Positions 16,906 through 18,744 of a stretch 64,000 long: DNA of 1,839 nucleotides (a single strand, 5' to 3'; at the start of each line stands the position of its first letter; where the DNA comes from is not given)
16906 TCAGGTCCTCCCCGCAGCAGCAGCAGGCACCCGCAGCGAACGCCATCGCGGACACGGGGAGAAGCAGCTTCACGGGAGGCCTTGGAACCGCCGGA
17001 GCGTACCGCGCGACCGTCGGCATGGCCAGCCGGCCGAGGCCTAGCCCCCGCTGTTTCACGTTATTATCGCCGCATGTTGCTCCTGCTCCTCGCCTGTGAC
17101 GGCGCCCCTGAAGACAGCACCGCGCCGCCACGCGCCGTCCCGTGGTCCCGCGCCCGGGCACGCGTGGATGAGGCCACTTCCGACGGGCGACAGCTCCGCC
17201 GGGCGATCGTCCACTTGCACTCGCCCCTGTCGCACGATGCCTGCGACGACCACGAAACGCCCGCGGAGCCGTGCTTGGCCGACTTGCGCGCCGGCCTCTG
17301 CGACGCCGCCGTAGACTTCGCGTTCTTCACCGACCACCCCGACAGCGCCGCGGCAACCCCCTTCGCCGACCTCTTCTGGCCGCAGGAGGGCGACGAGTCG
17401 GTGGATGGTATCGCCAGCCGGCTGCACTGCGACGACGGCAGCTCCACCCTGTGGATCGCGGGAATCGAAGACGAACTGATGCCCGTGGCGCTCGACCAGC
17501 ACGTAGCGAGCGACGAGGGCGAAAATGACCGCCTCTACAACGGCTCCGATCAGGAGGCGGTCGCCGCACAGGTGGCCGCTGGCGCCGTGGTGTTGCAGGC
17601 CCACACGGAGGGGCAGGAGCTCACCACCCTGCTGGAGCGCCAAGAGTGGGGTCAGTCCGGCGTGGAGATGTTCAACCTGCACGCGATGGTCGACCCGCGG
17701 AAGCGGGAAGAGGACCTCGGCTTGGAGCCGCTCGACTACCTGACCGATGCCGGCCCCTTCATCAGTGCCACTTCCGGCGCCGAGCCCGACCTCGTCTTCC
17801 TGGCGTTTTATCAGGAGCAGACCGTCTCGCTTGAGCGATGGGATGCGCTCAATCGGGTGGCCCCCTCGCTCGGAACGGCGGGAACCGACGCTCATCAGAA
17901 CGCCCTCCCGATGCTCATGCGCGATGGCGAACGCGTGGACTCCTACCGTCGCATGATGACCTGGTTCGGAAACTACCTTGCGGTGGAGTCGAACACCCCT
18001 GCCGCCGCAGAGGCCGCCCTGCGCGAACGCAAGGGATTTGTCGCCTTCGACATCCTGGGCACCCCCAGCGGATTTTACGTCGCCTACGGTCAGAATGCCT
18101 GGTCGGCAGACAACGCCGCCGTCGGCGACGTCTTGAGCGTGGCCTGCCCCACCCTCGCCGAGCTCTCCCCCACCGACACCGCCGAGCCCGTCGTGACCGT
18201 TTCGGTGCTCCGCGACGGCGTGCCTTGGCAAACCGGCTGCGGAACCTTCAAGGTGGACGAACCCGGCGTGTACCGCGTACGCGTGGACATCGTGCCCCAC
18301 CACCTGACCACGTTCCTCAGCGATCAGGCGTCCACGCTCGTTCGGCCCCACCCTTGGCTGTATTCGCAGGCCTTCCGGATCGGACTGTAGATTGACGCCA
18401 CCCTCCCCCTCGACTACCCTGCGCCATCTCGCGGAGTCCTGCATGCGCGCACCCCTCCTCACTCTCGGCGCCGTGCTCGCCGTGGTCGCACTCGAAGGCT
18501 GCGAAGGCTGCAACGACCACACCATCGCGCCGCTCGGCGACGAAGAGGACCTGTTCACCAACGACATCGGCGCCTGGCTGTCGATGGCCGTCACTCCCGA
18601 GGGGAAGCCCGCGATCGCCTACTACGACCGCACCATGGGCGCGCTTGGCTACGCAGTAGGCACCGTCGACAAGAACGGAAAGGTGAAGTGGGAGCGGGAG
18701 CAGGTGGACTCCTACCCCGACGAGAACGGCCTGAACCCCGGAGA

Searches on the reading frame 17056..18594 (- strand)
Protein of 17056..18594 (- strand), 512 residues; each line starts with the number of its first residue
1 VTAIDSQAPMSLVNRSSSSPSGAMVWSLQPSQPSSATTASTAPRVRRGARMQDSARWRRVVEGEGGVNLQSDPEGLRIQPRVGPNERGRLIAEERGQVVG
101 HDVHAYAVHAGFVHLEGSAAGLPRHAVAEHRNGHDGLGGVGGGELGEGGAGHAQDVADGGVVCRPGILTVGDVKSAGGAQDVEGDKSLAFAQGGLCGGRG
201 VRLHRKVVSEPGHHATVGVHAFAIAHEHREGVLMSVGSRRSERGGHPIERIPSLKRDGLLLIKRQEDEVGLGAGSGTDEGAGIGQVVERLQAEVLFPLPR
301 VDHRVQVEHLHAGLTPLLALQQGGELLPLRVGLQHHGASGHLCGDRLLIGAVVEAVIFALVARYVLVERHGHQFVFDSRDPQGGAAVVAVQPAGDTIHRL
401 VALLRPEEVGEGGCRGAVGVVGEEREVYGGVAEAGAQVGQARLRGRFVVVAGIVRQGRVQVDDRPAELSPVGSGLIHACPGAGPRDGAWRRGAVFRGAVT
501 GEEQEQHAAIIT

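Call 29: find_encoding_contigs(protein=window:17056-18594:-, flank=10000, max_places=1)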
Protein window:17056-18594:- (512 aa): no gene with exactly this product is on record in the collection.
